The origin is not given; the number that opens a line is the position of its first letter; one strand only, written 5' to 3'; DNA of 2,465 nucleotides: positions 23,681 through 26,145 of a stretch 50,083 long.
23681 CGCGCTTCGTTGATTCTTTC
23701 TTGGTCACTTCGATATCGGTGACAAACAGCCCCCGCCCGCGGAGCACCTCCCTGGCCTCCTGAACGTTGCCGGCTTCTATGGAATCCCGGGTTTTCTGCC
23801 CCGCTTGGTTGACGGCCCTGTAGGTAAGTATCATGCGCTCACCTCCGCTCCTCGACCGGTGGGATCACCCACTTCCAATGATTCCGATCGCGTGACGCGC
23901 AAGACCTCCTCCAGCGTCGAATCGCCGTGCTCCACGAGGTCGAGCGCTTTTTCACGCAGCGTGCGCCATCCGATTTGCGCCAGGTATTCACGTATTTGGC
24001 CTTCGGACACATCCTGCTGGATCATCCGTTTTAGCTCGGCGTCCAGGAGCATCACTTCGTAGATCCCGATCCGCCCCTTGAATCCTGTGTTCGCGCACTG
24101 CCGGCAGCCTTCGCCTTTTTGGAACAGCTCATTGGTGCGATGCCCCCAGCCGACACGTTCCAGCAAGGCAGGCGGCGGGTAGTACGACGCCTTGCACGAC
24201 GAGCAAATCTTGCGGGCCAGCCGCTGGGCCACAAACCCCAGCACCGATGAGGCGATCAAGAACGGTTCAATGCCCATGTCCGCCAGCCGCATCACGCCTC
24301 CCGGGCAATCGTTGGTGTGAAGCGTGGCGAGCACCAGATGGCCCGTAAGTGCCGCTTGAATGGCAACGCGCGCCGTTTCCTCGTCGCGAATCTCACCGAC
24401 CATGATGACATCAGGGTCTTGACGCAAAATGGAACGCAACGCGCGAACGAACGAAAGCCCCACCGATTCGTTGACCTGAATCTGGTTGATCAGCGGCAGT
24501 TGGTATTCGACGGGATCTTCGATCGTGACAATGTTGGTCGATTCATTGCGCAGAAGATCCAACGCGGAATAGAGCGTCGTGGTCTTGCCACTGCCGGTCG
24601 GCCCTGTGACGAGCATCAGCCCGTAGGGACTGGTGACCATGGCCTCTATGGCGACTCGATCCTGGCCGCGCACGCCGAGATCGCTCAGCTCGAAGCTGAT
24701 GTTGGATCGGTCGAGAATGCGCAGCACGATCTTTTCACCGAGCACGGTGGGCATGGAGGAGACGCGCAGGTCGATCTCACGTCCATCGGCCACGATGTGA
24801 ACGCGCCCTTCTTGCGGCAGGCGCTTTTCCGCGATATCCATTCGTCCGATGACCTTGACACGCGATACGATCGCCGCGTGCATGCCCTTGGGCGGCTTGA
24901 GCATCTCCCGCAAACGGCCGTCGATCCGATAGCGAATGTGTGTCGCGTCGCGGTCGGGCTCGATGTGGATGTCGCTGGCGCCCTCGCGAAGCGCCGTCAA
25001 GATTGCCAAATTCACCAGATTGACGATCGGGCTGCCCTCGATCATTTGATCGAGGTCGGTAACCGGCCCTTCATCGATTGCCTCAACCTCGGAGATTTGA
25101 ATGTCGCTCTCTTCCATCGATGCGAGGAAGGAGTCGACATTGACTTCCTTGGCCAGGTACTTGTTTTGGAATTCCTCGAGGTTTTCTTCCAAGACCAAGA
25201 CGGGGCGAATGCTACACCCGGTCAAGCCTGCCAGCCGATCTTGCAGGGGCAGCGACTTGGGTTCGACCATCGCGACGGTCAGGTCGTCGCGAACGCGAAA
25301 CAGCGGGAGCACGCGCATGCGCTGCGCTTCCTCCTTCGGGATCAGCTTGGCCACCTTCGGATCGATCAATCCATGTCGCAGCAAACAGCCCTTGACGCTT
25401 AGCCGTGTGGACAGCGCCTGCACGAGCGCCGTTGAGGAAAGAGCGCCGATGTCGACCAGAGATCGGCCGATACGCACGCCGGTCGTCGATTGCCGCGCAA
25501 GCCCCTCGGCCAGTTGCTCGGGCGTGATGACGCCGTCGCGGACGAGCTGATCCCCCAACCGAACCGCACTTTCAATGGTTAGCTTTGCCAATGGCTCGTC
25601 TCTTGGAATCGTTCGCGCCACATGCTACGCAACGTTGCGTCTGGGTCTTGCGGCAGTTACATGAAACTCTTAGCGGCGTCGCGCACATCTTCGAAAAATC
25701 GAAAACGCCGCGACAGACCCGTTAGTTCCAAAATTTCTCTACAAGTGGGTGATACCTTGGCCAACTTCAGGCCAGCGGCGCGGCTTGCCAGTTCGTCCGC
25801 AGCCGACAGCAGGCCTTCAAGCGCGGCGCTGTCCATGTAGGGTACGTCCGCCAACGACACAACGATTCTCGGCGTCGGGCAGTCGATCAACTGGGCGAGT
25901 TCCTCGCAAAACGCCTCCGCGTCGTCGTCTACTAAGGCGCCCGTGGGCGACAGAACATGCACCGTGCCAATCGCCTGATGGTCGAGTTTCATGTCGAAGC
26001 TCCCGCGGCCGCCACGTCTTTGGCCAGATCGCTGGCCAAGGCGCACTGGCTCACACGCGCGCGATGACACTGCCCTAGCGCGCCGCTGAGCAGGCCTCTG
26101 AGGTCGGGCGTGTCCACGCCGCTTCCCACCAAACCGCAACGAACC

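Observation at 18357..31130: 13-gene operon joining a complete c-di-GMP sensory cassette to a secretin-less PilBCMNO(P)/pseudopilin machine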

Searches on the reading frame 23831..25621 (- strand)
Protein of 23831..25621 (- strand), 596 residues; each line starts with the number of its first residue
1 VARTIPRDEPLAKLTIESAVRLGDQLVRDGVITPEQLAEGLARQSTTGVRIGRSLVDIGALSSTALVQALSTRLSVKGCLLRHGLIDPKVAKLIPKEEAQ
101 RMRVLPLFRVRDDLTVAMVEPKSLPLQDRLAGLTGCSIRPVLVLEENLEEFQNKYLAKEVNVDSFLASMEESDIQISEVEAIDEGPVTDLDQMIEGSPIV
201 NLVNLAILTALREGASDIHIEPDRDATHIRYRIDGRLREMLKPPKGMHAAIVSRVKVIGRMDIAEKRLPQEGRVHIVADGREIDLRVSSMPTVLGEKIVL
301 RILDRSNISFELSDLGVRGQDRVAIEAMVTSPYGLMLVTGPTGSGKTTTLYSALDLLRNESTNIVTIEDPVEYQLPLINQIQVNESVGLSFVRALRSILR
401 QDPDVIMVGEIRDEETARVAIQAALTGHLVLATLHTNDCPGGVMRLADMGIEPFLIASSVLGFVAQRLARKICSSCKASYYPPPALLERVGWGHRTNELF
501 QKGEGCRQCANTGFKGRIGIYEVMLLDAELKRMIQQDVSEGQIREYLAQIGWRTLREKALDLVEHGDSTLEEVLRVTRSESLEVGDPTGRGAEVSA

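Call 4: search_protein_families(library=pfam, proteins=[window:23831-25621:-], max_evalue=0.01)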
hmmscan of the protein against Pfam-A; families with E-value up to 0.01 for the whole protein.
window:23831-25621:- (596 aa): 7 families
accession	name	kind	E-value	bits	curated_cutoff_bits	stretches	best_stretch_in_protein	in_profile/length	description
PF00437.27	T2SSE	-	8.7e-135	449.5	24.9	1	196-575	5-370/370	Type II/IV secretion system protein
PF05157.20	MshEN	-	4.1e-11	43.1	23.1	1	84-159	11-87/90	MshEN domain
PF13604.12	AAA_30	-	9.4e-05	22.7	27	1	322-364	7-49/191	AAA domain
PF25199.1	nSTAND_NTPase5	-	0.00018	21.8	34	1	329-380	37-89/145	Novel STAND NTPase 5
PF13401.12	AAA_22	-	0.00045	21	27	1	333-372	5-44/130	AAA domain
PF13191.12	AAA_16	-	0.00083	20.3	32.6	1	332-423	24-106/167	AAA ATPase domain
PF03266.21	NTPase_1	-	0.0017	18.7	23.9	0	337-363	3-29/168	NTPase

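Call 9: search_protein_families(library=ncbifam, proteins=[window:23831-25621:-], max_evalue=0.01)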
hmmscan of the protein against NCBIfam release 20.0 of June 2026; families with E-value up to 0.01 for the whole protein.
window:23831-25621:- (596 aa): 27 families (the best 25 are shown)
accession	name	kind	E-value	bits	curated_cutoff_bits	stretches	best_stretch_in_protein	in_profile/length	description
TIGR02538.1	type_IV_pilB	equivalog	1.2e-174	582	675.65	1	22-578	2-563/564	type IV-A pilus assembly ATPase PilB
TIGR02533.1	type_II_gspE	equivalog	8.1e-171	568.9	630.25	1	94-577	4-486/486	type II secretion system ATPase GspE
NF053534.1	T4PilAsmATPsTfpB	equivalog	1.6e-141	472.6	850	1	88-577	91-582/584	type IV pilus assembly ATPase TfpB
NF007755.0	PRK10436.1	equivalog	1.8e-124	415.9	617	1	106-578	21-460/465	type II secretion system protein GspE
NF041000.1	ATPase_ComGA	equivalog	6.1e-77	258.2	300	1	207-469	4-265/267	competence type IV pilus ATPase ComGA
TIGR01420.1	pilT_fam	subfamily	2e-51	175.3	319.1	1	208-470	7-269/343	PilT/PilU family type 4a pilus ATPase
TIGR02525.1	plasmid_TraJ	equivalog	2.8e-22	79.2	368.3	1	324-443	141-266/372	plasmid transfer ATPase TraJ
NF058587.1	archaellum_moto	equivalog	6.9e-19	68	550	1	336-448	278-395/527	archaellum flagellar ATPase motor FlaI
TIGR02524.1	dot_icm_DotB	equivalog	4e-17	62.5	463.3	1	325-446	127-256/358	Dot/Icm type IV secretion system ATPase DotB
TIGR02782.1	TrbB_P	equivalog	4.4e-16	59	304.55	1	336-449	139-255/303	P-type conjugative transfer ATPase TrbB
NF010469.0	PRK13894.1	subfamily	2.6e-15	56.6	508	1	334-448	150-266/320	conjugal transfer ATPase TrbB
TIGR02788.1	VirB11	equivalog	8.7e-15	54.5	249.95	1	336-449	147-265/308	P-type DNA transfer ATPase VirB11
NF053729.1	c-di-GMP_motif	domain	1.5e-14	53.5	38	1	21-72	1-52/53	cyclic di-GMP-binding domain-containing protein, MshE-related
NF053672.1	bindosome_BasE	exception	5.3e-12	45.2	1000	1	336-439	273-381/512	bindosome assembly system ATPase subunit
TIGR03819.1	heli_sec_ATPase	hypoth_equivalog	6.7e-12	45.2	373.15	1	292-447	136-298/340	TadA family conjugal transfer-associated ATPase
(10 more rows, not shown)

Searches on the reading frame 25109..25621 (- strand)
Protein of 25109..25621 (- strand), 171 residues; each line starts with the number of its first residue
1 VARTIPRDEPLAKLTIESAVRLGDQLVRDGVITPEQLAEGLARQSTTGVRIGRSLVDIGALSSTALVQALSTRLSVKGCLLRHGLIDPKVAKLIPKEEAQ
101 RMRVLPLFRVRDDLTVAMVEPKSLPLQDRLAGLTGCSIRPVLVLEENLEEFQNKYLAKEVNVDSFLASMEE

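Call 59: search_solved_structures(query=window:25109-25621:-, max_evalue=0.01, show_alignments=3)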
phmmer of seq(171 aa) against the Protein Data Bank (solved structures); distinct sequences matched with E-value up to 0.01: 16.
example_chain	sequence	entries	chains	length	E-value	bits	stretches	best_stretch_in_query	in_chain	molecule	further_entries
6f8l_G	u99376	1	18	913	2.3e-24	89.2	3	20-141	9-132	Type IV pilus assembly protein PilF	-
3jc8_Ba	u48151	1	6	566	1.4e-18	70.5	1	21-158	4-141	Type IV-A pilus assembly ATPase PilB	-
5htl_A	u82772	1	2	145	4.2e-16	62.5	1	20-132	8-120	MSHA biogenesis protein MshE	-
5zfr_A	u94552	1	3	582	3e-15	59.7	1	19-161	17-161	Type IV pilus biogenesis ATPase PilB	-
6olj_C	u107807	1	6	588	2e-14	57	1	18-164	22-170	Type IV pilus biogenesis ATPase PilB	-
5tsg_B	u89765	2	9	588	2e-14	57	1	18-164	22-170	Type IV pilus biogenesis ATPase PilB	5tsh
9g1w_A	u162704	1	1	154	1.2e-10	44.7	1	19-141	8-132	Type IV pilus assembly ATPase PilB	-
6ejf_G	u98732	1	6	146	3.6e-07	33.4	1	19-128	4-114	Type IV pilus assembly protein PilF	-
8pfa_A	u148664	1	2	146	3.7e-07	33.4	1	19-146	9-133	c-di-GMP binding domain of the ATPase enzyme PilF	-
8pdk_A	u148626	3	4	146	9e-07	32.2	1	20-146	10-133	c-di-GMP binding domain of the ATPase enzyme PilF | ATP-binding motif-containing protein pilF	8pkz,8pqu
6ejf_J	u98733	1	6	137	1e-06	31.9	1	20-133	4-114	Type IV pilus assembly protein PilF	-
9glg_A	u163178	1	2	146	1.2e-06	31.7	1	20-146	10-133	ATP-binding motif-containing protein pilF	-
9gl5_A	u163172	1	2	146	2.4e-06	30.8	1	20-146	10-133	ATP-binding motif-containing protein pilF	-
8pe0_A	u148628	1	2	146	2.5e-06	30.7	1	20-146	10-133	c-di-GMP binding domain of the ATPase enzyme PilF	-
7lkm_A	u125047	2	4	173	0.0019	21.3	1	24-163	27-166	Pilus biogenesis protein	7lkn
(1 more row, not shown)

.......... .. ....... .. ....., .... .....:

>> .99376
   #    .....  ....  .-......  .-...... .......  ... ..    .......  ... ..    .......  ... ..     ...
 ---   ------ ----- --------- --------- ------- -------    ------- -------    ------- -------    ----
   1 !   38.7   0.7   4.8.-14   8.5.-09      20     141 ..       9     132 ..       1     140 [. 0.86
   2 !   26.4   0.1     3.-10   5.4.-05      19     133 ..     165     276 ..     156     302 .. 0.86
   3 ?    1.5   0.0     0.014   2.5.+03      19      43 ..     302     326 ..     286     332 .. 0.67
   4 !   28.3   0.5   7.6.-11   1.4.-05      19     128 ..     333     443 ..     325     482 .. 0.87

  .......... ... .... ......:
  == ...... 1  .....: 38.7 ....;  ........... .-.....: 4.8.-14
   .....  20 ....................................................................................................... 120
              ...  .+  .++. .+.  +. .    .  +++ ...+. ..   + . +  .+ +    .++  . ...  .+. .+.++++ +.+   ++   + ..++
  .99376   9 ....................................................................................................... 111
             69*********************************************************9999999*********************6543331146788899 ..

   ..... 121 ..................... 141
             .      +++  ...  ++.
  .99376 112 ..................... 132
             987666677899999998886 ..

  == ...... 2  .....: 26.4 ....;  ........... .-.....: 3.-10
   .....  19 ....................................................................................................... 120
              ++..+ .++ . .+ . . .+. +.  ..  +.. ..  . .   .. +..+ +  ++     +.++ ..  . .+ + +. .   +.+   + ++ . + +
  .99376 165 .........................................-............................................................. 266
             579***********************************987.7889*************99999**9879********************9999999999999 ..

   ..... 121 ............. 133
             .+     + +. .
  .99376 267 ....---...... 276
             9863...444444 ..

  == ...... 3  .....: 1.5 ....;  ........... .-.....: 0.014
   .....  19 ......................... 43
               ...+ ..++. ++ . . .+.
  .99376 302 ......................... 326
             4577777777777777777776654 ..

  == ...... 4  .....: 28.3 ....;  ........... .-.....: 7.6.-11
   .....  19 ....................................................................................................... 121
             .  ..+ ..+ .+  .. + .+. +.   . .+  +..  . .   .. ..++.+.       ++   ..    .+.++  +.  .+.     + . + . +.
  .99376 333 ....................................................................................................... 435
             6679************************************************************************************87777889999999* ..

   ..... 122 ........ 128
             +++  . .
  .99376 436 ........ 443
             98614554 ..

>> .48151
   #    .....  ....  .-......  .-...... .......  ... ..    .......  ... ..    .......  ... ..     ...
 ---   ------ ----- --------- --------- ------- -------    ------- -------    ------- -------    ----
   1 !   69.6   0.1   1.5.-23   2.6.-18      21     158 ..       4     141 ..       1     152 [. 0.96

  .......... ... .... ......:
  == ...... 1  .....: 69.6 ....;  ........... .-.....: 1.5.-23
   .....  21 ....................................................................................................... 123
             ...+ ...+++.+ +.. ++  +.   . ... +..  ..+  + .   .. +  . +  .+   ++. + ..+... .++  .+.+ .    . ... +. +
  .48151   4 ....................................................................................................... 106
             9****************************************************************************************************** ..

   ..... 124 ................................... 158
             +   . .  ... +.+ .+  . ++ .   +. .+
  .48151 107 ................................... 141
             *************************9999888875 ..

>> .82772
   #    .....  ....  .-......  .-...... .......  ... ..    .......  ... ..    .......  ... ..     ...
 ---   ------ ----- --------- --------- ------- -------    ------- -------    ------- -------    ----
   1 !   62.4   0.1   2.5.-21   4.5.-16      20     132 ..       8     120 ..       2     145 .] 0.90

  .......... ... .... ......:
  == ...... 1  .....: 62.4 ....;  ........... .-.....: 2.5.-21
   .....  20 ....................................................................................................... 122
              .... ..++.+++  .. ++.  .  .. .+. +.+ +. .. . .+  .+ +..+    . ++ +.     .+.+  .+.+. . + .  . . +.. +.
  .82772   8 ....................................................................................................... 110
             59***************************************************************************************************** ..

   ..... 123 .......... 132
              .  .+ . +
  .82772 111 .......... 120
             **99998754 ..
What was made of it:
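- It aligns to 5HTL at E 4e-16 (call 59).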

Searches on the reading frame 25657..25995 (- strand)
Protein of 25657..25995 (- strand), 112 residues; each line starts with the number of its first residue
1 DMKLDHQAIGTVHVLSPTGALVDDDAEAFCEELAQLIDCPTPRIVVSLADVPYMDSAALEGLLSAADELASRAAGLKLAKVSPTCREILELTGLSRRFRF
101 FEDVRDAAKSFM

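Call 4: search_protein_families(library=pfam, proteins=[window:25657-25995:-], max_evalue=0.01)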
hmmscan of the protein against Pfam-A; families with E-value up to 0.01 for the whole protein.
window:25657-25995:- (112 aa): 2 families
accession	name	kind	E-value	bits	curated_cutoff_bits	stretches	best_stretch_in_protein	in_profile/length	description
PF01740.26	STAS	-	5.6e-16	58.7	22.6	1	7-107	5-106/106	STAS domain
PF13466.11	STAS_2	-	5e-12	46.3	29.2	1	18-94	4-79/80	STAS domain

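Call 9: search_protein_families(library=ncbifam, proteins=[window:25657-25995:-], max_evalue=0.01)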
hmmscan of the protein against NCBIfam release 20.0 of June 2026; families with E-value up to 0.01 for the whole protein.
window:25657-25995:- (112 aa): 2 families
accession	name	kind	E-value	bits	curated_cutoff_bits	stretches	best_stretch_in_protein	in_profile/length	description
TIGR00377.1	ant_ant_sig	superfamily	1.3e-14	54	53.45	1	2-104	3-106/108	anti-sigma factor antagonist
TIGR02886.1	spore_II_AA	equivalog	3.2e-07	30.3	114.75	1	9-107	6-105/106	anti-sigma F factor antagonist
